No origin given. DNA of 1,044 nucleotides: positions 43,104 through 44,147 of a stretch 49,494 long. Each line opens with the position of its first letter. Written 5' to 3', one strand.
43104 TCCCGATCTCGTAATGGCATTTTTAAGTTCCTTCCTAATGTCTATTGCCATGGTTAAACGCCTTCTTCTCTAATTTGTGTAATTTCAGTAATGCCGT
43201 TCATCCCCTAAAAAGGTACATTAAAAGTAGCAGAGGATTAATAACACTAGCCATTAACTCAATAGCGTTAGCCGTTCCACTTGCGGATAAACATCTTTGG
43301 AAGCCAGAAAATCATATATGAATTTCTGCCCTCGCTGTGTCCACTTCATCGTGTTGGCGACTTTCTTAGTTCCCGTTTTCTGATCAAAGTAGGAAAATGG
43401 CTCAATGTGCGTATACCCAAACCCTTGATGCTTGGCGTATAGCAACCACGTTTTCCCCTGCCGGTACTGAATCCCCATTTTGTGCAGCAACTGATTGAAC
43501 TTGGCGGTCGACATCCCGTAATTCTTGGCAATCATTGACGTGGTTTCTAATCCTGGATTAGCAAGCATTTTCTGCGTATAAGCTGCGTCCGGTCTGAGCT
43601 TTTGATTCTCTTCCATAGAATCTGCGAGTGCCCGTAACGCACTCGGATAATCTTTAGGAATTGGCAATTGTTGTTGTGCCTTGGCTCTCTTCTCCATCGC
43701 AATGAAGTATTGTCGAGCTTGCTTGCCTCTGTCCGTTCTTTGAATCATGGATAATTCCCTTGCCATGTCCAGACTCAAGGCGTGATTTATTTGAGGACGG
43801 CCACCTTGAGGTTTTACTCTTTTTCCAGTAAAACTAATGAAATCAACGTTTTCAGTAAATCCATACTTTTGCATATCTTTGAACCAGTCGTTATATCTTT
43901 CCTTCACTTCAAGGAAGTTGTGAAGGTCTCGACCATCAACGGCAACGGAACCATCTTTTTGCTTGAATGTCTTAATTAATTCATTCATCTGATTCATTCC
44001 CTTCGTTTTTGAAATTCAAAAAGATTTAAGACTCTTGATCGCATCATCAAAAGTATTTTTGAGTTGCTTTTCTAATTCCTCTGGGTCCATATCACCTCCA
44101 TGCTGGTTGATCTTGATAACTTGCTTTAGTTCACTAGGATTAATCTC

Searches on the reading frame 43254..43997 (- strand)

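Call 28: search_protein_families(library=pfam, proteins=[window:43254-43997:-], max_evalue=0.01)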
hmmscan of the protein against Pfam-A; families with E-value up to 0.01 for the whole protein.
window:43254-43997:- (247 aa): 3 families
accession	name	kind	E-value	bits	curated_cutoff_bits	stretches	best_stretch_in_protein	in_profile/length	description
PF08346.17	AntA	-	5.3e-26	91.5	27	1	20-88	1-68/68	AntA/AntB antirepressor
PF03374.19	ANT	-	2.7e-23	82.8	25.3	1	130-232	3-106/108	Phage antirepressor protein KilAC domain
PF21558.3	Pept_S41_N_bact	-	0.0088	16.4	27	0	9-58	18-67/87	Bacteroidetes, Peptidase, S41 family, N-terminal domain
